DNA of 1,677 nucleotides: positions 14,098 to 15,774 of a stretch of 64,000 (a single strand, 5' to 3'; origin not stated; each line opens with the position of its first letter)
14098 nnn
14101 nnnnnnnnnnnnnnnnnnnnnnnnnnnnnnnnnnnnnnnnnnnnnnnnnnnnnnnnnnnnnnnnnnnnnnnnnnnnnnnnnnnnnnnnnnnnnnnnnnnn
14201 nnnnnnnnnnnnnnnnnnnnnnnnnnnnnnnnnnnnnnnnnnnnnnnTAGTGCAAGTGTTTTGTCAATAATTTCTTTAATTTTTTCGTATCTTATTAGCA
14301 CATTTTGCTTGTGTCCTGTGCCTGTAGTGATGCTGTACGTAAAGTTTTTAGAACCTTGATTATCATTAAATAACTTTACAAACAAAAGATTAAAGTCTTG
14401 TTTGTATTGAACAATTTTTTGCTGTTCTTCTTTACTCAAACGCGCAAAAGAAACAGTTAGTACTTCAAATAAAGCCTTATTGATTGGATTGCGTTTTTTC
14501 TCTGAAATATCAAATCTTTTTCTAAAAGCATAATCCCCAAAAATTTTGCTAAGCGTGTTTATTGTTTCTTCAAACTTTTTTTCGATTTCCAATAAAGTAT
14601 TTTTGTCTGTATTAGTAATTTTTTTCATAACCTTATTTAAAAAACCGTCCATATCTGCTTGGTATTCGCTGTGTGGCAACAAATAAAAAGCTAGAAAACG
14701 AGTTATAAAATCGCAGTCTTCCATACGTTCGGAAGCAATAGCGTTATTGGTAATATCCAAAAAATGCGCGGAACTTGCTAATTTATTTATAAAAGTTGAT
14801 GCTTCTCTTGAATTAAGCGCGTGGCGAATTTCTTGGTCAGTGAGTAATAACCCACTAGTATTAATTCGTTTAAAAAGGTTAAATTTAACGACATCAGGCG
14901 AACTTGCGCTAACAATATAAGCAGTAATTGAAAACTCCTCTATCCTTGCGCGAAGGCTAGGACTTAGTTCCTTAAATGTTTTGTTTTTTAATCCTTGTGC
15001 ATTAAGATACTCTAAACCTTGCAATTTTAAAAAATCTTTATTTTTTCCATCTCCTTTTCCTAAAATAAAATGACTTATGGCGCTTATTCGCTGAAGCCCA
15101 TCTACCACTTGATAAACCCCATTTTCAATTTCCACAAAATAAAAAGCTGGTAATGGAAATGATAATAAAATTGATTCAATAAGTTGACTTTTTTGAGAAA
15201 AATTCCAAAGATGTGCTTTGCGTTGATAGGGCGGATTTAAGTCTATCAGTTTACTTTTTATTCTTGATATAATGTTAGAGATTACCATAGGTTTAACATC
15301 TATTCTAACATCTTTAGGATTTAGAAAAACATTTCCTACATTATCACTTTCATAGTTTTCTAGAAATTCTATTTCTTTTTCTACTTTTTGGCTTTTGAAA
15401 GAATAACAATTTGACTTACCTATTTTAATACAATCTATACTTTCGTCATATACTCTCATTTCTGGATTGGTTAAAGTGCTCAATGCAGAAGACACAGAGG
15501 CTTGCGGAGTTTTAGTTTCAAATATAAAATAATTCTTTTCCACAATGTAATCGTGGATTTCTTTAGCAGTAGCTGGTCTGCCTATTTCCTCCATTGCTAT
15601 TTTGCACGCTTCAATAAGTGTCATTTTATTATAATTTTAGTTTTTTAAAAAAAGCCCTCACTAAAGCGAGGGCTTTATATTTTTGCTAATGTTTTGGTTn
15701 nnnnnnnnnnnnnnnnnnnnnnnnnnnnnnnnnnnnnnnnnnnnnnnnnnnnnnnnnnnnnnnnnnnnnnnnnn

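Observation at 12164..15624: Compact 3-gene HTH-DUF262 / ABC-ATPase / unknown cassette wedged between glnS and trhO – candidate undescribed defence system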

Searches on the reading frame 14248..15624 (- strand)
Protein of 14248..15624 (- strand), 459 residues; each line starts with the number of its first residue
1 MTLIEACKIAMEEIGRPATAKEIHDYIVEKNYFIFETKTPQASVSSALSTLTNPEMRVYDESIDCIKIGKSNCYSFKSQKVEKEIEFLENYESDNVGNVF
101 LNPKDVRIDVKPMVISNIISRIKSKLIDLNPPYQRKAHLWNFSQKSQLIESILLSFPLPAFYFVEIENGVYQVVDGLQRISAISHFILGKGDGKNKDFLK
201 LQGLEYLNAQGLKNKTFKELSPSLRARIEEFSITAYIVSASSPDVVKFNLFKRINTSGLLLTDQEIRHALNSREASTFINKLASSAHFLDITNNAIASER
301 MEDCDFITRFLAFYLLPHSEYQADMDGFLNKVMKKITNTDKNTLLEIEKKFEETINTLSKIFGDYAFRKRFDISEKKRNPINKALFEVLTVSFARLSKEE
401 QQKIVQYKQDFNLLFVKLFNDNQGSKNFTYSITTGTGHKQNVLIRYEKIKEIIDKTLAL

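Call 3: search_protein_families(library=pfam, proteins=[window:14248-15624:-], max_evalue=0.1)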
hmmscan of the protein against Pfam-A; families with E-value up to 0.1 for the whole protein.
window:14248-15624:- (459 aa): 3 families
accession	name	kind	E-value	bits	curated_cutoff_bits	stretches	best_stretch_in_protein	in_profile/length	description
PF03235.19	GmrSD_N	-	4.8e-22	79.5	33.2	1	115-270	1-197/199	GmrSD restriction endonuclease, N-terminal domain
PF05066.19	HARE-HTH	-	1.1e-05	26.1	25.9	1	1-53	1-53/71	HB1, ASXL, restriction endonuclease HTH domain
PF25318.1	WH_GDS1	-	0.00062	20.2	27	1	14-51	22-59/95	GDS1 winged helix domain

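Call 4: search_protein_families(library=padloc, proteins=[window:14248-15624:-], max_evalue=0.1)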
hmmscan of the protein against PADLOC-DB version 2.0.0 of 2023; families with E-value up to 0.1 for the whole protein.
window:14248-15624:- (459 aa): 4 families
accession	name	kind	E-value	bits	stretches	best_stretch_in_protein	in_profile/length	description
PDLC03877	NsnA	-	4.9e-117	389.4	1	79-457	22-383/385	-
PDLC04027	PD-T4-2_A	-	5.3e-30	102.7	1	117-448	42-356/363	-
PDLC03418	REase_II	-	6.3e-10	36.7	1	127-271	32-158/372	Type II restriction enzyme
PDLC00381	SduA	-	0.0039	14.5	1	296-415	21-139/342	DUF4263 domain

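Call 5: search_protein_families(library=ncbifam, proteins=[window:14248-15624:-], max_evalue=0.1)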
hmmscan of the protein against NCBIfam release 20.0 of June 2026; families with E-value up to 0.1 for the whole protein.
window:14248-15624:- (459 aa): 0 families

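Call 32: search_protein_families(library=phrogs, proteins=[window:14248-15624:-], max_evalue=0.01)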
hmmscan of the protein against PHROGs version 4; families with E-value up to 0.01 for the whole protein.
window:14248-15624:- (459 aa): 3 families
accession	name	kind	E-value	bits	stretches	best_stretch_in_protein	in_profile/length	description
phrog_2598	-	unknown function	1.8e-62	212.5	1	98-454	17-350/352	-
phrog_1583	-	unknown function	8.7e-22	78.4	1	104-275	12-177/417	-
phrog_26759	-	unknown function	1e-13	51.4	1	115-301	11-201/593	-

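Call 38: find_homologous_proteins(query=window:14248-15624:-, max_evalue=1e-10)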
Query window:14248-15624:- (459 aa): 3715 proteins with E <= 1e-10 among 8000 candidates; the best 120 are listed.
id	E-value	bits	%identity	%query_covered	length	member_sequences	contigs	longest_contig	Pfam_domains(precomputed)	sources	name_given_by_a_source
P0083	1.3e-297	1004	100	100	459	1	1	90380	PF05066.20,PF03235.20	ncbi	-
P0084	1.6e-190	651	68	100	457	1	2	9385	PF03235.20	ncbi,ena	-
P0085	5.0e-112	393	49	100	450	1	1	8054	PF05066.20,PF03235.20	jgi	-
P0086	2.2e-102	361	48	100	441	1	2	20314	PF05066.20,PF03235.20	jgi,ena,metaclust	metaclust:\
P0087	8.3e-92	326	49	78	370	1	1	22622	PF03235.20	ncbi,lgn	-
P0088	8.7e-90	320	46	78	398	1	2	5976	PF03235.20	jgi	jgi:hypothetical protein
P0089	2.4e-86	308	44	81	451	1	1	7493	PF03235.20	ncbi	ncbi:MAG: DUF262 domain-containing protein, partial [Chitinophagales bacterium]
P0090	3.9e-85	304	47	78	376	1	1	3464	PF03235.20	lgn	-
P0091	4.6e-84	301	46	80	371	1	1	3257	PF03235.20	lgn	-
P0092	1.4e-83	299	46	82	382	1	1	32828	PF03235.20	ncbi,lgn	ncbi:MAG: DUF262 domain-containing protein [Saprospiraceae bacterium]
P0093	3.1e-83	298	45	83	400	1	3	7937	PF03235.20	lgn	-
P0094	3.8e-83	298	45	82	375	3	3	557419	PF03235.20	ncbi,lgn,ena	-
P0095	5.7e-83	297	43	84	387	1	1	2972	PF03235.20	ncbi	-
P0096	6.2e-83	297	45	78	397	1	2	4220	PF03235.20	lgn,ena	-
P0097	7.7e-83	297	45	78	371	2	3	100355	PF03235.20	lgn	-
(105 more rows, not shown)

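Call 39: find_encoding_contigs(protein=P0083, flank=10000, max_places=3)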
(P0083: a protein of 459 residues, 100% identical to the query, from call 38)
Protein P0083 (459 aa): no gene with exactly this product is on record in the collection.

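Call 40: find_encoding_contigs(protein=P0084, flank=10000, max_places=3)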
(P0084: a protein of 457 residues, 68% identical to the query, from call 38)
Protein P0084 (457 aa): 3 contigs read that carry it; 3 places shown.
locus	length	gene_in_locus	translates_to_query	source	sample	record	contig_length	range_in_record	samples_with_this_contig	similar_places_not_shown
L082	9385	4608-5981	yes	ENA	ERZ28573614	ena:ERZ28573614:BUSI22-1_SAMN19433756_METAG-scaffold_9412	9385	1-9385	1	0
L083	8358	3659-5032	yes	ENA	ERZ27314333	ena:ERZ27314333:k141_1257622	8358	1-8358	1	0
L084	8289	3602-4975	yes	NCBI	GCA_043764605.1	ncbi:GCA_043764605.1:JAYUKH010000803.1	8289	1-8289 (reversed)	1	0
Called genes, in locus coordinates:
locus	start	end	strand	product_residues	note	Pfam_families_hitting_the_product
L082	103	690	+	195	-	PF00625:Guanylate_kin, PF13238:AAA_18 (faint)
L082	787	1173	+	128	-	PF04379:DUF525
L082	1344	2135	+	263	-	PF02754:CCG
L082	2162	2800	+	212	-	-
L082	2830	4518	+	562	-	PF00749:tRNA-synt_1c, PF03950:tRNA-synt_1c_C, PF20974:tRNA-synt_1c_C2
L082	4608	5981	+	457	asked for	PF03235:GmrSD_N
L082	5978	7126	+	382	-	PF02463:SMC_N (weak), PF13175:AAA_15, PF13476:AAA_23, PF13304:AAA_21, PF13175:AAA_15, PF12476:DUF3696 (weak)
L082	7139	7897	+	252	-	-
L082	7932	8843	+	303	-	PF17773:UPF0176_N, PF00581:Rhodanese, PF12368:Rhodanese_C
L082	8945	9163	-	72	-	-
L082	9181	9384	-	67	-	?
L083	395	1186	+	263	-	PF02754:CCG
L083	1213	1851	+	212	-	-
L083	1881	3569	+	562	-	PF00749:tRNA-synt_1c, PF03950:tRNA-synt_1c_C, PF20974:tRNA-synt_1c_C2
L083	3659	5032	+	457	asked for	PF03235:GmrSD_N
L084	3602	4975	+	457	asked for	PF03235:GmrSD_N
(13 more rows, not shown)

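Call 41: find_encoding_contigs(protein=P0086, flank=10000, max_places=3)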
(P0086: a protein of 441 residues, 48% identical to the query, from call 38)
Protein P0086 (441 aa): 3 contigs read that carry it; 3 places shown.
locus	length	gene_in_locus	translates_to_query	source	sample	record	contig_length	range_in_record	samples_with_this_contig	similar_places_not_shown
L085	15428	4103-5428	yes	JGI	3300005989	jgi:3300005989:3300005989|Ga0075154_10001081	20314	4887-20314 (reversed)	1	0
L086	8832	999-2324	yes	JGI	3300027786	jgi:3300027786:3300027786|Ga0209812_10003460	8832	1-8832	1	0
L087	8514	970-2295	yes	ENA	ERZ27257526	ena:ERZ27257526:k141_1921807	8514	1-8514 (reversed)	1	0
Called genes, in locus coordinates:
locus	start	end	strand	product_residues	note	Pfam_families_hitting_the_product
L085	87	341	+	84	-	-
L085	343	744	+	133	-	PF01850:PIN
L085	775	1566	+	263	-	PF02754:CCG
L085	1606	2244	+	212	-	PF25019:LRR_R13L1-DRL21 (faint)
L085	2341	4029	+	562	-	PF00749:tRNA-synt_1c, PF03950:tRNA-synt_1c_C, PF20974:tRNA-synt_1c_C2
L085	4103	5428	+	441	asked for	PF05066:HARE-HTH (weak), PF03235:GmrSD_N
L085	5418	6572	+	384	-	PF02463:SMC_N (faint), PF13175:AAA_15, PF13476:AAA_23, PF13304:AAA_21, PF13175:AAA_15, PF12476:DUF3696 (weak)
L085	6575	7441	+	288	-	-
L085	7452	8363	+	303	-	PF17773:UPF0176_N, PF00581:Rhodanese, PF12368:Rhodanese_C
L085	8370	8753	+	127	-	PF04519:Bactofilin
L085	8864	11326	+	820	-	PF00656:Peptidase_C14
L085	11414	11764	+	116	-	-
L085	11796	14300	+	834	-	PF17764:PriA_3primeBD, PF20720:nSTAND3 (faint), PF00270:DEAD, PF04851:ResIII, PF18319:Zn_ribbon_PriA, PF00271:Helicase_C (weak), PF18074:PriA_C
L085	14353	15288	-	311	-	-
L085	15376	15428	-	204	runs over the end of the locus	-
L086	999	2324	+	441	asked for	PF05066:HARE-HTH (weak), PF03235:GmrSD_N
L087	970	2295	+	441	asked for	PF05066:HARE-HTH (weak), PF03235:GmrSD_N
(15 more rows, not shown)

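Call 52: find_encoding_contigs(protein=P0085, flank=10000, max_places=3)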
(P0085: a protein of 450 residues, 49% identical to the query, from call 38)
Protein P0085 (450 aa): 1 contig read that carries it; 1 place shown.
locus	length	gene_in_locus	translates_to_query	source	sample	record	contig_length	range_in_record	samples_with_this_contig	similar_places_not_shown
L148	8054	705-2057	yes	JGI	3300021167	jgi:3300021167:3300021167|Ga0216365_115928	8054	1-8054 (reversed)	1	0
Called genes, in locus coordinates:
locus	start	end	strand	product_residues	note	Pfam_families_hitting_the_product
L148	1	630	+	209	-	PF03950:tRNA-synt_1c_C, PF20974:tRNA-synt_1c_C2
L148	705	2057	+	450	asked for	PF05066:HARE-HTH (weak), PF03235:GmrSD_N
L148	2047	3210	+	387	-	PF02463:SMC_N (faint), PF13175:AAA_15, PF13476:AAA_23 (faint), PF13304:AAA_21 (weak), PF13175:AAA_15, PF13304:AAA_21, PF12476:DUF3696 (weak)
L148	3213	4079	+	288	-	-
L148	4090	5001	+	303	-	PF17773:UPF0176_N, PF00581:Rhodanese, PF12368:Rhodanese_C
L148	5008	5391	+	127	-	PF04519:Bactofilin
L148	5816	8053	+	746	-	?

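Call 61: list_cluster_members(proteins=[P0083, P0001, P0084])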
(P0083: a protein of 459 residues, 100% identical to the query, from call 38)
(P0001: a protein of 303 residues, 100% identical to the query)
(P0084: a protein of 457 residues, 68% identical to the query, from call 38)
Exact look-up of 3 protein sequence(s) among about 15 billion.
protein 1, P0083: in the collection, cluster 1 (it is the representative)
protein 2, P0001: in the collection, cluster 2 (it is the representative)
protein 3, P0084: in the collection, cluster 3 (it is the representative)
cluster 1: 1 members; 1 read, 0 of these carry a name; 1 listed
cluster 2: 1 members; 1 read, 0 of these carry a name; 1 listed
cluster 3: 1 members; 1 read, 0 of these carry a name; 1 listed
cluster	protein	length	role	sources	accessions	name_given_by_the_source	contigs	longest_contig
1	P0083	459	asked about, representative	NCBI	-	-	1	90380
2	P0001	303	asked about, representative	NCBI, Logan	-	-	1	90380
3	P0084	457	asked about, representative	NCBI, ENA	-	-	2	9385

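Call 62: search_protein_families(library=pfam, proteins=[L082:7139-7894:+, L085:6575-7438:+, L085:4103-5425:+, L082:4608-5978:+, L148:705-2054:+], max_evalue=0.05)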
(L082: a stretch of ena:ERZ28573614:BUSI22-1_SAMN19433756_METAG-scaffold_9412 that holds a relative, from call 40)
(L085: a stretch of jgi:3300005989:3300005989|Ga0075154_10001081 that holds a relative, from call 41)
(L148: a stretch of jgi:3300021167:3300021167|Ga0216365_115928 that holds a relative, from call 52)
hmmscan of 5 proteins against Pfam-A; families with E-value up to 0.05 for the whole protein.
L082:7139-7894:+ (252 aa): 1 family
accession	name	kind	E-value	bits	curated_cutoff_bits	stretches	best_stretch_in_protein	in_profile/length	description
PF18662.7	HTH_56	-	0.0032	17.9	26.2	0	181-244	19-89/111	Cch helix turn helix domain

L085:6575-7438:+ (288 aa): 3 families
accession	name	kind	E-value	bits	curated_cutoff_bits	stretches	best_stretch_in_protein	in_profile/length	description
PF08303.17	tRNA_lig_kinase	-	0.013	16.1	22.7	1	80-143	23-88/168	tRNA ligase kinase domain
PF05916.17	Sld5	-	0.023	15.4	22.3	0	85-141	9-60/102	GINS complex protein helical bundle domain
PF17618.7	SL4P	-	0.023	15.1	28.1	0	55-100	24-67/88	Uncharacterized Strongylid L4 protein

L085:4103-5425:+ (441 aa): 3 families
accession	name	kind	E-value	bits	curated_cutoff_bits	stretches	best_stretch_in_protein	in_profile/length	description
PF03235.19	GmrSD_N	-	2.7e-20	73.8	33.2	1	119-256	13-197/199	GmrSD restriction endonuclease, N-terminal domain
PF05066.19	HARE-HTH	-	3.7e-07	30.9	25.9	1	1-53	1-53/71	HB1, ASXL, restriction endonuclease HTH domain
PF25318.1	WH_GDS1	-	8.1e-05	23.1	27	1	14-53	22-61/95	GDS1 winged helix domain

L082:4608-5978:+ (457 aa): 3 families
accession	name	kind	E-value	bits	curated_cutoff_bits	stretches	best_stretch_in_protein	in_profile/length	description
PF03235.19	GmrSD_N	-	1.2e-24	88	33.2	1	115-268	3-197/199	GmrSD restriction endonuclease, N-terminal domain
PF05066.19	HARE-HTH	-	4.6e-05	24.2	25.9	1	1-54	1-54/71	HB1, ASXL, restriction endonuclease HTH domain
PF25318.1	WH_GDS1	-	0.011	16.2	27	1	12-54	19-62/95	GDS1 winged helix domain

L148:705-2054:+ (450 aa): 3 families
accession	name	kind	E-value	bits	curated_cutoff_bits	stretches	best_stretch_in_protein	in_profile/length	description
PF03235.19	GmrSD_N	-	8e-20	72.2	33.2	1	127-264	14-197/199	GmrSD restriction endonuclease, N-terminal domain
PF05066.19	HARE-HTH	-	2.2e-06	28.4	25.9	1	1-50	1-50/71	HB1, ASXL, restriction endonuclease HTH domain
PF25318.1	WH_GDS1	-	0.0011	19.4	27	1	15-52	23-60/95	GDS1 winged helix domain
